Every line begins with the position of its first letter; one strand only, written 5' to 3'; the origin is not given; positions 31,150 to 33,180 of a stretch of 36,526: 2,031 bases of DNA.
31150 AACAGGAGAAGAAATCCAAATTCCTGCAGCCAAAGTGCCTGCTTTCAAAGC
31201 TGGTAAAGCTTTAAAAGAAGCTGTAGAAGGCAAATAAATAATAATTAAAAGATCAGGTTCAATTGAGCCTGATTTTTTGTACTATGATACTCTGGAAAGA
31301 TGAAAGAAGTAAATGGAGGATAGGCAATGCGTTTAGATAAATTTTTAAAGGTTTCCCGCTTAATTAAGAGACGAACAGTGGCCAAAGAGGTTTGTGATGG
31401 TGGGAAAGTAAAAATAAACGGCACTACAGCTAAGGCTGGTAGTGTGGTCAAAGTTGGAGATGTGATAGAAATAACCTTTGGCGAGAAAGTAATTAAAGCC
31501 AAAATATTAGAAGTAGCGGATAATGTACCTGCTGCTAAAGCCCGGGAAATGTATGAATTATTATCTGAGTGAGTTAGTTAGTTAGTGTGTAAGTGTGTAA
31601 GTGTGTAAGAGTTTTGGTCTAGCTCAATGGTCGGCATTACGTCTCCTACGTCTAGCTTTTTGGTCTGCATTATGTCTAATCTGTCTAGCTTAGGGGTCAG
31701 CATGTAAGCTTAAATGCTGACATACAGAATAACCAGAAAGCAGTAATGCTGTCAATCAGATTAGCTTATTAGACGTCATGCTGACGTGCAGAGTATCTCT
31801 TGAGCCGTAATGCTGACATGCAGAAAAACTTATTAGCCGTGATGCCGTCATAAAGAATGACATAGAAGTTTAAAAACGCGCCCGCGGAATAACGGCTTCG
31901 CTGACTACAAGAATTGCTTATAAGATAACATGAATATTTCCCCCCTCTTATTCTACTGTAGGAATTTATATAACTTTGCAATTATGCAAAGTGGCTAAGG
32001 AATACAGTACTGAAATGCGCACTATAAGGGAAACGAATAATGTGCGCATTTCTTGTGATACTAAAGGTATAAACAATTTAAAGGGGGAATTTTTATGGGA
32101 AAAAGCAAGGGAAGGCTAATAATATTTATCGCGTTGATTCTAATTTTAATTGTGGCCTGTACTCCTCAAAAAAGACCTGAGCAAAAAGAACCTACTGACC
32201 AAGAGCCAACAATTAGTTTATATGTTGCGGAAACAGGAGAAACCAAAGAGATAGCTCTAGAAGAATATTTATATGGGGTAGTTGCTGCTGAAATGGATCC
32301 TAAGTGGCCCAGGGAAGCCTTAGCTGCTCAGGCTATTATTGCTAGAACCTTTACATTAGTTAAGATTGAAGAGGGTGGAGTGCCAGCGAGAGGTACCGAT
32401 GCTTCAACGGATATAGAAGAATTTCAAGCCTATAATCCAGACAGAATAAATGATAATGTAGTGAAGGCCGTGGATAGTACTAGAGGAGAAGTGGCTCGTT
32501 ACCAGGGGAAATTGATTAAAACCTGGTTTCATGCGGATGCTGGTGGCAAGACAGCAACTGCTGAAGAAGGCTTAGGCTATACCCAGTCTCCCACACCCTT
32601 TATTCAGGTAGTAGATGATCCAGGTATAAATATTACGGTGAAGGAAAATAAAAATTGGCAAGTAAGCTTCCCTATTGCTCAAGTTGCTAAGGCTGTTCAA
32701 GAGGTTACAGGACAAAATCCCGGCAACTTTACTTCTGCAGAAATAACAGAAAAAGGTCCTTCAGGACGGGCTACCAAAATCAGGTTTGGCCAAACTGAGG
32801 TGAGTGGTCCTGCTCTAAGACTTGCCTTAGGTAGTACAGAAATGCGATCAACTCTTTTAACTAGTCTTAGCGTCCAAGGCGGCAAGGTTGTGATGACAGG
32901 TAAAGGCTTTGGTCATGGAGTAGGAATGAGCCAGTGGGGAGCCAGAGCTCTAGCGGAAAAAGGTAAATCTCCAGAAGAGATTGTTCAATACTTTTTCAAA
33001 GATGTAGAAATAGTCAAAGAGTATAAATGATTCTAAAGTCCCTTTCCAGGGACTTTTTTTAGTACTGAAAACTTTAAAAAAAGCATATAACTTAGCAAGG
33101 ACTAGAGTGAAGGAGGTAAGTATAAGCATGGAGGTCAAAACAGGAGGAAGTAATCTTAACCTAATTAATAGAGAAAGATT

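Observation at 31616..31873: Palindromic array of phased 32-33-nt repeats filling the yabO-spoIID gap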

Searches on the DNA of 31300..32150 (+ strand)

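Call 53: search_rna_families(source=window, start=31300, end=32150, threshold=evalue, max_evalue=1)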
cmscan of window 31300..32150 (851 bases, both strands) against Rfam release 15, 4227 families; matches with E-value up to 1: 1.
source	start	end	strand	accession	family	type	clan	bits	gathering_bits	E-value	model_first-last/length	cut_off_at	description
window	31416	31536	+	RF03068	RT-3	Gene; sRNA;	-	15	40.5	0.55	1-148/148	no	RT-3 RNA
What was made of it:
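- On Known RNA families (Rfam 15): The only match at E <= 1 in 31300-32150 is a chance RT-3 hit inside yabO (15 bits against a 40.5 threshold, call 53).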

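Call 54: search_dna_similar(query=window:31573-31900:+, collection=plasmids, mode=distant, max_rows=10)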
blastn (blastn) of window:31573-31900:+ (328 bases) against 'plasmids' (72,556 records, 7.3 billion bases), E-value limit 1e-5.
No match.

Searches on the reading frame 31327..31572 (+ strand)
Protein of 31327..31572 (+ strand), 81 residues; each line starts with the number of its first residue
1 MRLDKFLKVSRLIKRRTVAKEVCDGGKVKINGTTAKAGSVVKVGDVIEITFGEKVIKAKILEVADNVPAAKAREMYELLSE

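Call 13: find_encoding_contigs(protein=window:31327-31572:+, flank=10000, max_places=6)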
Protein window:31327-31572:+ (81 aa): 22 contigs read that carry it; 6 places shown.
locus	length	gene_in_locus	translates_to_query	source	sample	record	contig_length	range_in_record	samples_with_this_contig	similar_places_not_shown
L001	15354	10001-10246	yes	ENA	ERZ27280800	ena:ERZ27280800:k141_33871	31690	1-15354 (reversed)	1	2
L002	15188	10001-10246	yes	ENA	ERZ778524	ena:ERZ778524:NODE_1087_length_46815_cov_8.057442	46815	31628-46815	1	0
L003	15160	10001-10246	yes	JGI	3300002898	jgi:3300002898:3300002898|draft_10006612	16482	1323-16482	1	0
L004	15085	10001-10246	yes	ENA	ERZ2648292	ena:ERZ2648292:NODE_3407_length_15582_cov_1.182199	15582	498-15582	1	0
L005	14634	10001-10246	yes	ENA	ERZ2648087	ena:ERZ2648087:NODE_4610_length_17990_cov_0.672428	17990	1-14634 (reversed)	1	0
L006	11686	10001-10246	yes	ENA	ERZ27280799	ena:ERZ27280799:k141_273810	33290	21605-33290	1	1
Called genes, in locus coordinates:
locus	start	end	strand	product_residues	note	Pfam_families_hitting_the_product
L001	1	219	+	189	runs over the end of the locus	PF01195:Pept_tRNA_hydro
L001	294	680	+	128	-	-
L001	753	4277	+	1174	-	PF13401:AAA_22 (faint), PF22590:Cas3-like_C_2 (faint), PF17757:UvrB_inter, PF02559:CarD_TRCF_RID, PF00270:DEAD, PF04851:ResIII, PF00271:Helicase_C, PF03461:TRCF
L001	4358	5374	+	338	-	PF13623:SurA_N_2, PF13624:SurA_N_3, PF09312:SurA_N (weak), PF13145:Rotamase_2, PF13616:Rotamase_3, PF00639:Rotamase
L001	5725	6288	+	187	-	PF04014:MazE_antitoxin, PF13185:GAF_2, PF01590:GAF (weak), PF15714:SpoVT_C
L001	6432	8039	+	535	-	PF01554:MatE (weak), PF01943:Polysacc_synt, PF03023:MurJ (weak), PF01554:MatE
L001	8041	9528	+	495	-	PF00590:TP_methylase, PF01503:PRA-PH (faint), PF03819:MazG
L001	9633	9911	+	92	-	PF00216:Bac_DNA_binding, PF18291:HU-HIG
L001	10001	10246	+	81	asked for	PF01479:S4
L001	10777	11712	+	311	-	PF08486:SpoIID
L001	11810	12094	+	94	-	PF07873:YabP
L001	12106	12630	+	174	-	PF09578:Spore_YabQ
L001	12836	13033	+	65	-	PF00196:GerE, PF08281:Sigma70_r4_2, PF13384:HTH_23 (weak), PF13936:HTH_38 (weak), PF13730:HTH_36 (weak)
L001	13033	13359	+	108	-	PF04977:DivIC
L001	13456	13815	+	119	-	PF00575:S1, PF23459:S1_RRP5 (weak)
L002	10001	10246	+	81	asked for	PF01479:S4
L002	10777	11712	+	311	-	PF08486:SpoIID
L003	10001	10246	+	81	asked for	PF01479:S4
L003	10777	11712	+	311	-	PF08486:SpoIID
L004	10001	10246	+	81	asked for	PF01479:S4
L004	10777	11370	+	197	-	PF08486:SpoIID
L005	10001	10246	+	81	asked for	PF01479:S4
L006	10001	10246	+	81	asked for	PF01479:S4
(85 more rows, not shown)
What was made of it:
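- Checked: Flanking genes: they are an S4-domain YabO homologue (PF01479) and SpoIID (PF08486) (call 13).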

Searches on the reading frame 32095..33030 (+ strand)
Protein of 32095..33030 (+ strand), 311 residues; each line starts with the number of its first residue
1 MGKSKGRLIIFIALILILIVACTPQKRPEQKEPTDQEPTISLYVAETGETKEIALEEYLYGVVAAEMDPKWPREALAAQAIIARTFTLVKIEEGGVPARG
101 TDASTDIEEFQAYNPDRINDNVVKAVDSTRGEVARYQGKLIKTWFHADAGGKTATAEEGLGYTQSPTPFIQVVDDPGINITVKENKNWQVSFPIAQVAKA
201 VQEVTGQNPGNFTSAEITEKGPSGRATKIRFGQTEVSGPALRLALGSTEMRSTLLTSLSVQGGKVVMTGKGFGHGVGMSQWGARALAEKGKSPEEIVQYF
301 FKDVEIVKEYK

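Call 12: find_encoding_contigs(protein=window:32095-33030:+, flank=10000, max_places=6)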
Protein window:32095-33030:+ (311 aa): no gene with exactly this product is on record in the collection.

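Call 33: find_homologous_proteins(query=window:32095-33030:+, max_evalue=1e-40)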
Query window:32095-33030:+ (311 aa): 2449 proteins with E <= 1e-40 among 8000 candidates; the best 120 are listed.
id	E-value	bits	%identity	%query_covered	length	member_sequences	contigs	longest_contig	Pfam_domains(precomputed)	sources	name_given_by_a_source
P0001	9.1e-197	670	97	100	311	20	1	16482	PF08486.16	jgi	-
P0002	1.5e-178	611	89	94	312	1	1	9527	PF08486.16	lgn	-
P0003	5.2e-138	478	69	100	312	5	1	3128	PF08486.16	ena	-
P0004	1.5e-137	476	70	97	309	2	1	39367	PF08486.16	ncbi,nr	ncbi:MAG: SpoIID/LytB domain-containing protein [Clostridia bacterium]|nr:SpoIID/LytB domain-contain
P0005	2.6e-137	475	69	100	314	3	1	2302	PF08486.16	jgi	jgi:stage II sporulation protein D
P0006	6.4e-137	474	71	97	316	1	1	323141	PF08486.16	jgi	-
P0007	2.2e-136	472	73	94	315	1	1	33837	PF08486.16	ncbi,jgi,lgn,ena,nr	ncbi:MAG: stage II sporulation protein SpoIID [Peptococcaceae bacterium BICA1-8]|nr:MAG: stage II sp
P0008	2.3e-136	472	73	94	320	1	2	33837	PF08486.16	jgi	-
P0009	1.0e-134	467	70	98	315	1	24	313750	PF08486.16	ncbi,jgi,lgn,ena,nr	ncbi:MAG: stage II sporulation protein SpoIID [Clostridiaceae bacterium BRH_c20a]|nr:MAG: stage II s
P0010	4.2e-134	465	70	98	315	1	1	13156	PF08486.16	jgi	-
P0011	1.0e-133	464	69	100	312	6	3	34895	PF08486.16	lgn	-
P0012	1.2e-130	453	69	93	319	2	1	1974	PF08486.16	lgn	-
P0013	8.1e-128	444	66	98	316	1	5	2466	PF08486.16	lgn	-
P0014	4.4e-127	442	66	98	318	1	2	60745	PF08486.16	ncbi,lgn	-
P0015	9.7e-127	441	69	95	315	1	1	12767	PF08486.16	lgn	-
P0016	4.4e-126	438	65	98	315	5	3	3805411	PF08486.16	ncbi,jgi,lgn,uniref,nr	ncbi:MAG: SpoIID/LytB domain-containing protein [Bacillota bacterium]|jgi:stage II sporulation prote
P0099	1.5e-114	401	58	98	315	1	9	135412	PF08486.16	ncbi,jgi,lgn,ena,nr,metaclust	ncbi:MAG: stage II sporulation protein SpoIID [Desulfitibacter sp. BRH_c19]|nr:MAG: stage II sporula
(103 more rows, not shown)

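Call 34: find_encoding_contigs(protein=P0002, flank=10000, max_places=2)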
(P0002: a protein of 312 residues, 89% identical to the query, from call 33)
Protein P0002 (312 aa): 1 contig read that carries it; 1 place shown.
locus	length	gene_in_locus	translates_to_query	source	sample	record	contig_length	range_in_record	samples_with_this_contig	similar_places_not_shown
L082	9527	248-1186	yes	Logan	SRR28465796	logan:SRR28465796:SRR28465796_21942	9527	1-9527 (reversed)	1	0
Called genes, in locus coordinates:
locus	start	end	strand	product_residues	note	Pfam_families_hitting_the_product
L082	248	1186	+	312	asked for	PF08486:SpoIID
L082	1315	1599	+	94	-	PF07873:YabP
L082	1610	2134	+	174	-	PF09578:Spore_YabQ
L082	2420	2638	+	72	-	PF08281:Sigma70_r4_2, PF00196:GerE, PF13936:HTH_38 (weak), PF13384:HTH_23 (weak)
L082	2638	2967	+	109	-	PF04977:DivIC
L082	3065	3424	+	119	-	PF00575:S1, PF23459:S1_RRP5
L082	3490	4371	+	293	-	PF02541:Ppx-GppA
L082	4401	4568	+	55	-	-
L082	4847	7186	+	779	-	PF19732:SpoIIE_N, PF07228:SpoIIE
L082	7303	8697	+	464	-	PF01171:ATP_bind_3, PF11734:TilS_C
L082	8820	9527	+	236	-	?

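Call 35: find_encoding_contigs(protein=P0007, flank=10000, max_places=1)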
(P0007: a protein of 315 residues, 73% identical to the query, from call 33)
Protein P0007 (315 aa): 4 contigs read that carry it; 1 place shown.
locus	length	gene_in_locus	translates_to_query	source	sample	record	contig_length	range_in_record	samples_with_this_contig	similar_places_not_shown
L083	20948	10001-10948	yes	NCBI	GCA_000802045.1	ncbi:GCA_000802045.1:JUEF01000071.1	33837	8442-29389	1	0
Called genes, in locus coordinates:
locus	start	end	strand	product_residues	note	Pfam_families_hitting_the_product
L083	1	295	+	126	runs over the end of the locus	-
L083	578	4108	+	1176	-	PF13401:AAA_22 (faint), PF22590:Cas3-like_C_2 (faint), PF17757:UvrB_inter, PF02559:CarD_TRCF_RID, PF00270:DEAD, PF04851:ResIII, PF00271:Helicase_C, PF03461:TRCF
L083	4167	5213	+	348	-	PF13623:SurA_N_2, PF13624:SurA_N_3, PF13145:Rotamase_2, PF13616:Rotamase_3, PF00639:Rotamase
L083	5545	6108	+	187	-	PF04014:MazE_antitoxin, PF13185:GAF_2, PF01590:GAF (weak), PF15714:SpoVT_C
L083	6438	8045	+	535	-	PF01943:Polysacc_synt, PF03023:MurJ, PF01554:MatE, PF01943:Polysacc_synt (weak)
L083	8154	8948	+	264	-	PF01503:PRA-PH (faint), PF03819:MazG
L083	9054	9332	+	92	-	PF00216:Bac_DNA_binding, PF18291:HU-HIG (weak)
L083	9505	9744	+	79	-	PF01479:S4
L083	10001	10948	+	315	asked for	PF08486:SpoIID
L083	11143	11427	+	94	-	PF07873:YabP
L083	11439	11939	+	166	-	PF09578:Spore_YabQ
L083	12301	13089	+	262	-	PF00497:SBP_bac_3, PF10613:Lig_chan-Glu_bd, PF12974:Phosphonate-bd (faint)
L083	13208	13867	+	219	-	PF00528:BPD_transp_1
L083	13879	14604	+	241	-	PF02463:SMC_N, PF09818:ABC_ATPase (faint), PF00005:ABC_tran, PF13304:AAA_21 (weak)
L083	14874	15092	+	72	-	PF08281:Sigma70_r4_2, PF04545:Sigma70_r4 (weak), PF00196:GerE, PF13384:HTH_23 (weak)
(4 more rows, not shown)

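Call 36: find_encoding_contigs(protein=P0009, flank=10000, max_places=1)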
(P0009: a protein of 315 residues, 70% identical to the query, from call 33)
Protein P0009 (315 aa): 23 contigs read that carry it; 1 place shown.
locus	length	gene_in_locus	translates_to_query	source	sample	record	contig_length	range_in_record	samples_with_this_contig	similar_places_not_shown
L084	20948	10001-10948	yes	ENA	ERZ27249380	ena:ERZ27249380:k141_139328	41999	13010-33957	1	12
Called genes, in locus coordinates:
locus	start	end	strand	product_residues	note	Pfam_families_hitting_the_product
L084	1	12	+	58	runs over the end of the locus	-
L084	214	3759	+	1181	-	PF13401:AAA_22 (faint), PF17757:UvrB_inter, PF02559:CarD_TRCF_RID, PF00270:DEAD, PF04851:ResIII, PF22590:Cas3-like_C_2 (faint), PF00271:Helicase_C, PF03461:TRCF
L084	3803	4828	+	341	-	PF13623:SurA_N_2, PF13624:SurA_N_3, PF13145:Rotamase_2, PF13616:Rotamase_3, PF00639:Rotamase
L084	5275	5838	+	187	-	PF04014:MazE_antitoxin, PF13185:GAF_2, PF01590:GAF, PF15714:SpoVT_C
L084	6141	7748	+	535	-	PF01943:Polysacc_synt, PF03023:MurJ, PF01554:MatE, PF01943:Polysacc_synt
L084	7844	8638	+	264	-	PF01503:PRA-PH (faint), PF03819:MazG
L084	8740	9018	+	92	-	PF00216:Bac_DNA_binding, PF18291:HU-HIG (weak)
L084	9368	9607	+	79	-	PF01479:S4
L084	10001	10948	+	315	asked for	PF08486:SpoIID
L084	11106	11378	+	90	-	PF07873:YabP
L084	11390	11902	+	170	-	PF09578:Spore_YabQ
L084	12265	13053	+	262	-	PF00497:SBP_bac_3, PF10613:Lig_chan-Glu_bd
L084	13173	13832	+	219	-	PF00528:BPD_transp_1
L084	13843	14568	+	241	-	PF02463:SMC_N, PF09818:ABC_ATPase (faint), PF00005:ABC_tran, PF13304:AAA_21 (weak)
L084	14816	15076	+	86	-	PF08281:Sigma70_r4_2, PF04545:Sigma70_r4 (weak), PF00196:GerE, PF13384:HTH_23 (weak)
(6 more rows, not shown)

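Call 37: find_encoding_contigs(protein=P0006, flank=10000, max_places=1)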
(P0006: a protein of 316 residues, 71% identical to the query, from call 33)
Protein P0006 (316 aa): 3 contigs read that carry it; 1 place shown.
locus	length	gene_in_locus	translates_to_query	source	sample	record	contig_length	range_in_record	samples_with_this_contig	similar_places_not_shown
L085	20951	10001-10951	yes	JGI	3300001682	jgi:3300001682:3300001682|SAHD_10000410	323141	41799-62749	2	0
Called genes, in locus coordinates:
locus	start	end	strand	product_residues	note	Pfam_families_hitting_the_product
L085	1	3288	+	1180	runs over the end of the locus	PF13401:AAA_22 (faint), PF22590:Cas3-like_C_2 (faint), PF17757:UvrB_inter, PF02559:CarD_TRCF_RID, PF00270:DEAD, PF04851:ResIII, PF00271:Helicase_C, PF03461:TRCF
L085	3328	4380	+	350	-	-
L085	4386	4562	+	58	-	-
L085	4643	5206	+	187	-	PF04014:MazE_antitoxin, PF13185:GAF_2, PF01590:GAF (weak), PF15714:SpoVT_C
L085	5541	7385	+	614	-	-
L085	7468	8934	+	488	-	PF00590:TP_methylase, PF01503:PRA-PH (faint), PF03819:MazG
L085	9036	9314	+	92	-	PF00216:Bac_DNA_binding, PF18291:HU-HIG (weak)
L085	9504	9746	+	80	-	PF01479:S4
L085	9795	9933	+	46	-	-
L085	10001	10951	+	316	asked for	PF08486:SpoIID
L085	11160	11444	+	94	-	PF07873:YabP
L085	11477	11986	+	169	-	PF09578:Spore_YabQ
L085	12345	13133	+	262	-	PF00497:SBP_bac_3, PF10613:Lig_chan-Glu_bd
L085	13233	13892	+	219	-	PF00528:BPD_transp_1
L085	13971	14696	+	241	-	PF09818:ABC_ATPase (faint), PF00005:ABC_tran, PF02463:SMC_N, PF13304:AAA_21 (faint)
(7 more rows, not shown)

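Call 46: find_encoding_contigs(protein=P0016, flank=10000, max_places=1)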
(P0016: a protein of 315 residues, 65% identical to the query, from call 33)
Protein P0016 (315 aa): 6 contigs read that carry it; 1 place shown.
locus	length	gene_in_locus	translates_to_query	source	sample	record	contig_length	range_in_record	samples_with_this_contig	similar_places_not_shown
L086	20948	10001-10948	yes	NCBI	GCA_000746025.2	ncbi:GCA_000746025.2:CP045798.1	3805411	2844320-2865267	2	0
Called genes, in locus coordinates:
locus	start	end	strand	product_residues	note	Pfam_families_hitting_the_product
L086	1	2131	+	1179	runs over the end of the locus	PF13401:AAA_22 (faint), PF17757:UvrB_inter, PF02559:CarD_TRCF_RID, PF00270:DEAD, PF04851:ResIII, PF22590:Cas3-like_C_2 (faint), PF00271:Helicase_C, PF03461:TRCF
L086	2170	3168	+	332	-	PF13623:SurA_N_2, PF13624:SurA_N_3, PF09312:SurA_N, PF00639:Rotamase, PF13145:Rotamase_2, PF13616:Rotamase_3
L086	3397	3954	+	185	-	PF04014:MazE_antitoxin, PF13185:GAF_2, PF01590:GAF (weak), PF15714:SpoVT_C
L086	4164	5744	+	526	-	PF01554:MatE (weak), PF01943:Polysacc_synt, PF03023:MurJ, PF01554:MatE (weak)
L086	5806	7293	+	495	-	PF00590:TP_methylase, PF01503:PRA-PH (faint), PF03819:MazG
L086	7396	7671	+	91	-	PF00216:Bac_DNA_binding, PF18291:HU-HIG, PF18289:HU-CCDC81_euk_2 (faint)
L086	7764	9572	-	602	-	PF07700:HNOB, PF00015:MCPsignal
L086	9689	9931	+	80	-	PF01479:S4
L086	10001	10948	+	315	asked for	PF08486:SpoIID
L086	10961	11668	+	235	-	PF01258:zf-dskA_traR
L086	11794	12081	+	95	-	PF07873:YabP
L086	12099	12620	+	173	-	PF09578:Spore_YabQ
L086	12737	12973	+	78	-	PF08281:Sigma70_r4_2, PF00196:GerE (weak)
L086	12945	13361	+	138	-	PF04977:DivIC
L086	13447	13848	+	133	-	PF00575:S1, PF23459:S1_RRP5 (weak)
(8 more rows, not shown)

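Call 47: find_encoding_contigs(protein=P0099, flank=10000, max_places=1)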
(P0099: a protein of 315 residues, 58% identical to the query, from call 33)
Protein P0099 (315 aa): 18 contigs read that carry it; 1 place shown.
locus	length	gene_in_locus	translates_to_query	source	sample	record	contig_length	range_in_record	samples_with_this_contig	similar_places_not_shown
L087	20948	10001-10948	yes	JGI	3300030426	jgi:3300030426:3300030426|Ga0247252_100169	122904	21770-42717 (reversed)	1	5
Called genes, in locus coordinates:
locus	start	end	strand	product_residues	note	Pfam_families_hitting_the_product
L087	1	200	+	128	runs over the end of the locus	-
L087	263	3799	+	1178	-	PF22590:Cas3-like_C_2 (faint), PF17757:UvrB_inter, PF02559:CarD_TRCF_RID, PF00270:DEAD, PF04851:ResIII, PF00271:Helicase_C, PF03461:TRCF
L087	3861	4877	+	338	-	PF13623:SurA_N_2, PF13624:SurA_N_3, PF13145:Rotamase_2, PF13616:Rotamase_3, PF00639:Rotamase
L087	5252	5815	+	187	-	PF04014:MazE_antitoxin, PF13185:GAF_2 (weak), PF01590:GAF (weak), PF15714:SpoVT_C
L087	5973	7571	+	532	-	PF01943:Polysacc_synt, PF03023:MurJ (weak), PF01554:MatE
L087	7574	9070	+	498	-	PF00590:TP_methylase, PF01503:PRA-PH (faint), PF03819:MazG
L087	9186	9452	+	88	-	PF00216:Bac_DNA_binding, PF18291:HU-HIG (weak)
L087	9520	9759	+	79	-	PF01479:S4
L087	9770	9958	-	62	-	-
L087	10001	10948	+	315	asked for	PF08486:SpoIID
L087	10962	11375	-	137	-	PF11823:Se_S_carrier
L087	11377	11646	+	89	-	PF07873:YabP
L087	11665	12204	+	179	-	PF09578:Spore_YabQ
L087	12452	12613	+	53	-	-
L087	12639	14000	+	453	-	PF03448:MgtE_N, PF00571:CBS, PF01769:MgtE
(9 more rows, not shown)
